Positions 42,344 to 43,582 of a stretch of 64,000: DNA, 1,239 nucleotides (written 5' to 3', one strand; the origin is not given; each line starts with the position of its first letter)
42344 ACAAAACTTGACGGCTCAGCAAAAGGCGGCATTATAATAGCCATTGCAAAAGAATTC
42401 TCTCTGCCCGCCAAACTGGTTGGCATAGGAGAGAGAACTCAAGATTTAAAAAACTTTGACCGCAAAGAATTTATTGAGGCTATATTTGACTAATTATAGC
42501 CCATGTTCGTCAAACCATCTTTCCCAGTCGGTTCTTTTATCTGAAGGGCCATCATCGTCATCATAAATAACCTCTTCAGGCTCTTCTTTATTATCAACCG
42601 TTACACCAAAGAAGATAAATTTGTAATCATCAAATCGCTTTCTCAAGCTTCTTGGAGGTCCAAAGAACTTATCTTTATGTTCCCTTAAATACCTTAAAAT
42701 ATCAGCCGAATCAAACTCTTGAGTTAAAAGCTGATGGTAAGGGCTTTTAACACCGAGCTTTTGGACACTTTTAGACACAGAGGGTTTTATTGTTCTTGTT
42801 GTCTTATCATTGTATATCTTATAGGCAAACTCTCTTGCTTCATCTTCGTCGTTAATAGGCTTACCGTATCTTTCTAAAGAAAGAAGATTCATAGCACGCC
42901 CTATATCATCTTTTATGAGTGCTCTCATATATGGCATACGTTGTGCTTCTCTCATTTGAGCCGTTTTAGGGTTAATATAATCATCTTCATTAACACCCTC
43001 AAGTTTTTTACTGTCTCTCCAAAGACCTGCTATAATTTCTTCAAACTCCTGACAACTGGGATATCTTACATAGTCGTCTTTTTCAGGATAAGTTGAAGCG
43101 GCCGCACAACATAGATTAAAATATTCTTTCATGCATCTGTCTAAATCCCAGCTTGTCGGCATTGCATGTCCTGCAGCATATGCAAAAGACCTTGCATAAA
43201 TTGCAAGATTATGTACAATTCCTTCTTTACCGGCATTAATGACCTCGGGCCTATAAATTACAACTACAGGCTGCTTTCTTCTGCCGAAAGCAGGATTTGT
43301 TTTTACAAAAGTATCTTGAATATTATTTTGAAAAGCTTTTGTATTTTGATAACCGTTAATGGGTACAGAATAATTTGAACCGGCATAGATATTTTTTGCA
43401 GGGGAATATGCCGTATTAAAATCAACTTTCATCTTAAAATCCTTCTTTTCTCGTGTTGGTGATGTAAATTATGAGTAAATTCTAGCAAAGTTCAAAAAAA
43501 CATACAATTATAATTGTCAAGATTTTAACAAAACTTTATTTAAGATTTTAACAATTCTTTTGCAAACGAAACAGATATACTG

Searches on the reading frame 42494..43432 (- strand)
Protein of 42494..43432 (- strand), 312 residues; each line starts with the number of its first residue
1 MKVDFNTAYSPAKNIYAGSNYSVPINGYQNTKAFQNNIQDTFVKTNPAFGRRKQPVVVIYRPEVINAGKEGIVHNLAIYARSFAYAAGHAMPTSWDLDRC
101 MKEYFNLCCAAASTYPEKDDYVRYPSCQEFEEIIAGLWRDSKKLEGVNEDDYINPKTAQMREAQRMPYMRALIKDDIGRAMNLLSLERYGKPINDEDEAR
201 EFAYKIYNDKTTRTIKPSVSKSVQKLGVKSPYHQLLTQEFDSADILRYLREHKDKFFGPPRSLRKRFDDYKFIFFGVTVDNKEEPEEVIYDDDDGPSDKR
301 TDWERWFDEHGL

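Call 38: search_protein_families(library=pfam, proteins=[window:42494-43432:-], max_evalue=0.1)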
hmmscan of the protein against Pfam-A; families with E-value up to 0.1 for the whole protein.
window:42494-43432:- (312 aa): 0 families

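Call 68: search_protein_families(library=phrogs, proteins=[window:42494-43432:-], max_evalue=0.01)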
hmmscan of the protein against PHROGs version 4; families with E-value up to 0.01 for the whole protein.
window:42494-43432:- (312 aa): 0 families

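Call 79: search_solved_structures(query=window:42494-43432:-, max_evalue=1)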
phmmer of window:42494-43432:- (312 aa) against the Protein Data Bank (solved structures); distinct sequences matched with E-value up to 1: 0.

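Call 81: search_protein_families(library=ncbifam, proteins=[window:42494-43432:-], max_evalue=0.001)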
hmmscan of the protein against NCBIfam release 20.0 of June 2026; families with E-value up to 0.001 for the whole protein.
window:42494-43432:- (312 aa): 0 families
